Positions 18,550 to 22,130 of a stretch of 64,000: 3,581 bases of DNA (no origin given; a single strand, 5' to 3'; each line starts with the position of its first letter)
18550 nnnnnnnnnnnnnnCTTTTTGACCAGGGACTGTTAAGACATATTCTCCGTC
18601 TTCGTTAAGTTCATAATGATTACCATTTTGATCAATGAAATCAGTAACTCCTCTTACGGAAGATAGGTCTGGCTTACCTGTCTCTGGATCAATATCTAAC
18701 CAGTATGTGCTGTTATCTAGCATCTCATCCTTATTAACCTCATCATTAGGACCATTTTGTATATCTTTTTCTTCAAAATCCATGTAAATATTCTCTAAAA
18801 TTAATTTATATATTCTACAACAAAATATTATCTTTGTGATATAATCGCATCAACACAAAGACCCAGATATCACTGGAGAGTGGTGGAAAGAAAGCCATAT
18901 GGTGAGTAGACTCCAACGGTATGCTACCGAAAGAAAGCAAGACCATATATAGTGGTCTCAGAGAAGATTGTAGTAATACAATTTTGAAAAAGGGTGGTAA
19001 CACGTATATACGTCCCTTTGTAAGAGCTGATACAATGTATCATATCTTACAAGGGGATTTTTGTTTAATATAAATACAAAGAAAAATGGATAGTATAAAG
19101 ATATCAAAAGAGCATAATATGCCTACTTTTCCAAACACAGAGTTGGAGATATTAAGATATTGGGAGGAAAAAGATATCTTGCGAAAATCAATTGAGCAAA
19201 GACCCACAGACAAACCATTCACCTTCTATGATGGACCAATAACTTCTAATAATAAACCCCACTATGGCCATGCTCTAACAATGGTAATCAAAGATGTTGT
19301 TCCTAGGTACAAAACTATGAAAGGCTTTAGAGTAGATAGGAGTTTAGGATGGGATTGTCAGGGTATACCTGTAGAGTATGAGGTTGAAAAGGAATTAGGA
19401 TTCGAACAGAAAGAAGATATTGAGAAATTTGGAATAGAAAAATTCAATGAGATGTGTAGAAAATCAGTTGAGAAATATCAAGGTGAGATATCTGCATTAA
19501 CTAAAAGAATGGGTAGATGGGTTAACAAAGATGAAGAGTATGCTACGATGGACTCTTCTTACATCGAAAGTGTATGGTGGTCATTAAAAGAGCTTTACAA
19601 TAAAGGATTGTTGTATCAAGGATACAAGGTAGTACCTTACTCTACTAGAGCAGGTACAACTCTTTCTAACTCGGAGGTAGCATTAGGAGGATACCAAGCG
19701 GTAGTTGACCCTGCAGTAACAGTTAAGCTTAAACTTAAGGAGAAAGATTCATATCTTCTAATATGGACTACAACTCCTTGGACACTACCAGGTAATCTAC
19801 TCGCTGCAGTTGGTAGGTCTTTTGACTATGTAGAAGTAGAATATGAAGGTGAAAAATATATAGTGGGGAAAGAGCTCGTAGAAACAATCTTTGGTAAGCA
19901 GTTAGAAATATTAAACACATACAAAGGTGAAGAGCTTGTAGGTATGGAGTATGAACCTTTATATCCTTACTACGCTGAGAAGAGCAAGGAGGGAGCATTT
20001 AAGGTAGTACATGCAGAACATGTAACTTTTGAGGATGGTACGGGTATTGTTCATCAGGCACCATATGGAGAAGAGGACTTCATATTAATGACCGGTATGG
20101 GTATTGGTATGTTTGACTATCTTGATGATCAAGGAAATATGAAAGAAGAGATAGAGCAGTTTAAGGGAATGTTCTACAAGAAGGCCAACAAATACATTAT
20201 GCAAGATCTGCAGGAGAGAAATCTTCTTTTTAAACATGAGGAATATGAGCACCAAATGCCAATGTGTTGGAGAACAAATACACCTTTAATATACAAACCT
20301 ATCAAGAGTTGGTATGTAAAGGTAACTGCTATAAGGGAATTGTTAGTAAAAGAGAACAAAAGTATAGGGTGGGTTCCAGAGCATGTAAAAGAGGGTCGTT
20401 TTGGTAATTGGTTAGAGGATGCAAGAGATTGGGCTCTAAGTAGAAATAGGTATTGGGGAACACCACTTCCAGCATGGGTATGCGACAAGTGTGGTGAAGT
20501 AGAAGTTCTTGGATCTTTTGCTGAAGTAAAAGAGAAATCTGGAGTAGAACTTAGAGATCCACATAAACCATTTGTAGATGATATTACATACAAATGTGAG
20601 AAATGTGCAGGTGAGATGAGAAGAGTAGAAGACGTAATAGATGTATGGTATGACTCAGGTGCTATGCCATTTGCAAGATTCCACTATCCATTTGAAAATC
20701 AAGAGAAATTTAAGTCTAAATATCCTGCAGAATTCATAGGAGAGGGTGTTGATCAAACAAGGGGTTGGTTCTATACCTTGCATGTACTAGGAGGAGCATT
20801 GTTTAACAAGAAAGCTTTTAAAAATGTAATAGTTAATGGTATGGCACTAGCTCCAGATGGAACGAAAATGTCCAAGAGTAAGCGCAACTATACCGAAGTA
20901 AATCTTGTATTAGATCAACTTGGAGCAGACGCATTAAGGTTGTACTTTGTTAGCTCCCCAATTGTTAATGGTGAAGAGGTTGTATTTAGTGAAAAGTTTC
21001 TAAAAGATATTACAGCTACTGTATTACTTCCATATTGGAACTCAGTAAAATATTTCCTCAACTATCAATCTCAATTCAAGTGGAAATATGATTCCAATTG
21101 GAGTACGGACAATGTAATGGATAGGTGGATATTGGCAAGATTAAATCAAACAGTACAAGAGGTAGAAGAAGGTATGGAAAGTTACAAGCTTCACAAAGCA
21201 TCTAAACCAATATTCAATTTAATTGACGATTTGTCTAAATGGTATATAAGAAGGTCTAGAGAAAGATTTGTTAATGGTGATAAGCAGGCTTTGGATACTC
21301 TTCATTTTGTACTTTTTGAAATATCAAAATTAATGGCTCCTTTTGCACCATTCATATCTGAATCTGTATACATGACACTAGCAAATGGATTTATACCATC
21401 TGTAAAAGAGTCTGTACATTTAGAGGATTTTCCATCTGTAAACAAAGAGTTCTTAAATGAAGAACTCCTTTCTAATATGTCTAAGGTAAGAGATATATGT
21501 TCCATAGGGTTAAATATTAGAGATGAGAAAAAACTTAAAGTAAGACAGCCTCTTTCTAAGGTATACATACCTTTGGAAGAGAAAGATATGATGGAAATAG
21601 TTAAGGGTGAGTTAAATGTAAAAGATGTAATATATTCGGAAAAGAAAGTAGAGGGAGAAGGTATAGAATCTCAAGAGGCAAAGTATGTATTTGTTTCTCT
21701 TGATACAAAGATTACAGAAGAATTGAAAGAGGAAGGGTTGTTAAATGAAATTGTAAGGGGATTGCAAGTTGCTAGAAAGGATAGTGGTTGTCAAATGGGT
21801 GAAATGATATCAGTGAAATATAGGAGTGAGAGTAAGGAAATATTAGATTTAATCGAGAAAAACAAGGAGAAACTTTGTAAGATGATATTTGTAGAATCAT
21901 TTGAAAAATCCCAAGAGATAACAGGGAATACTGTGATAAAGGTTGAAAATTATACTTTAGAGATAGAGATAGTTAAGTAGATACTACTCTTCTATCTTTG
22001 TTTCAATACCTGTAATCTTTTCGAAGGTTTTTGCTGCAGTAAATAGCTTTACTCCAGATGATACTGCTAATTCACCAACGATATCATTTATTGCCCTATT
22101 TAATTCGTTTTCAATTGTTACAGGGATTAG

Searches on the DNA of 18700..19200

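Call 19: search_rna_families(source=window, start=18700, end=19200, threshold=evalue, max_evalue=0.01, show_alignments=1)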
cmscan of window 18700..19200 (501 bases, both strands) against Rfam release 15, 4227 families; matches with E-value up to 0.01: 1.
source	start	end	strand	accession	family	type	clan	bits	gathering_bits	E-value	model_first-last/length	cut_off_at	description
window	18849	19020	+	RF00230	T-box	Cis-reg; leader;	-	49.2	93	7.2e-10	1-219/219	no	T-box leader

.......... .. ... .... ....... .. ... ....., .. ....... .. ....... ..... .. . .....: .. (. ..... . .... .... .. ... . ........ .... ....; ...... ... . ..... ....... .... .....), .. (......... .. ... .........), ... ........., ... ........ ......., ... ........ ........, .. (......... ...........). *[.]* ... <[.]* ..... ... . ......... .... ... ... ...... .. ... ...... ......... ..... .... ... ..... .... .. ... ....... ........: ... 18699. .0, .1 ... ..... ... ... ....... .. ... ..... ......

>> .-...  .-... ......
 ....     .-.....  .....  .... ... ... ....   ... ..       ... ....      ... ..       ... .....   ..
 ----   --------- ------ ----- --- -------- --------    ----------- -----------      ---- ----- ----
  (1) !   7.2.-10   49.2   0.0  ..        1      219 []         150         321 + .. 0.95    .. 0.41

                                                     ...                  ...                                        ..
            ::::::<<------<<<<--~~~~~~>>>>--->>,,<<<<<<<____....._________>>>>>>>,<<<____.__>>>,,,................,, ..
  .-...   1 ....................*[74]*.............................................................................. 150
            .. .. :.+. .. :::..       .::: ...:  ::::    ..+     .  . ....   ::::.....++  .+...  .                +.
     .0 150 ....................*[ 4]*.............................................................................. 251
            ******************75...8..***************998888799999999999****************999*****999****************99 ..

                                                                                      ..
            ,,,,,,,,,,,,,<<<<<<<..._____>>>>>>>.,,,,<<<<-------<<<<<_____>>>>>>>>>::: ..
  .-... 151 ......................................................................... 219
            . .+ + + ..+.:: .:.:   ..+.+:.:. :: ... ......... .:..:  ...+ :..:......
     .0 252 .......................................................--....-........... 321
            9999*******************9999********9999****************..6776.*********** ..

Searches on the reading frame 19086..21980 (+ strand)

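Call 40: search_protein_families(library=ncbifam, proteins=[window:19086-21980:+])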
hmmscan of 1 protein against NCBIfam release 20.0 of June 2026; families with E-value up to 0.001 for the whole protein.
window:19086-21980:+ (964 aa): 17 families
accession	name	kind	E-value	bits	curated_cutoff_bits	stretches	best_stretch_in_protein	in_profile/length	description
TIGR00392.1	ileS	equivalog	2.6e-264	879.5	621.4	1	12-839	5-860/861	isoleucine--tRNA ligase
NF000258.1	MupB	exception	6.4e-219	729.4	1900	1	19-847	9-845/1033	mupirocin-resistant isoleucine--tRNA ligase MupB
NF000257.1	MupA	exception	9.6e-212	705.6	1900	1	16-848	6-844/1024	mupirocin-resistant isoleucine--tRNA ligase MupA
TIGR00422.1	valS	equivalog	1.8e-132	443.2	612.1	2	305-855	254-786/863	valine--tRNA ligase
NF009687.0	PRK13208.1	equivalog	5e-121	405.3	738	2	305-852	253-790/801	valine--tRNA ligase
NF004349.1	PRK05729.1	equivalog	7.3e-109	365.2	704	2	305-852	248-765/860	valine--tRNA ligase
NF040702.1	ileS_w_GNAT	exception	1e-86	291.6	1999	2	257-817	447-1006/1100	isoleucine--tRNA ligase, N-acetyltransferase domain-containing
NF011492.0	PRK14900.1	equivalog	8.2e-79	265.6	1783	2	308-844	267-785/1044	valine--tRNA ligase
NF008957.0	PRK12300.1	subfamily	3e-60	204.2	677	3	571-856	603-866/946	leucine--tRNA ligase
TIGR00395.1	leuS_arch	equivalog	3e-58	197.6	648.5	3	570-889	596-889/938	leucine--tRNA ligase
NF000540.1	alt_ValS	exception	8e-52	176.2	900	2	352-842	330-814/827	valine--tRNA ligase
TIGR00396.1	leuS_bact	equivalog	3.5e-33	114.8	548.4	3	22-199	10-168/843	leucine--tRNA ligase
TIGR00398.1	metG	equivalog_domain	1e-25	90.5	336.35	2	576-763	310-499/530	methionine--tRNA ligase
NF008900.0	PRK12267.1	equivalog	1.3e-17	63.5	598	2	516-759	223-463/648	methionine--tRNA ligase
NF001100.0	PRK00133.1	equivalog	5.2e-17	61.6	587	1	390-767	171-504/676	methionine--tRNA ligase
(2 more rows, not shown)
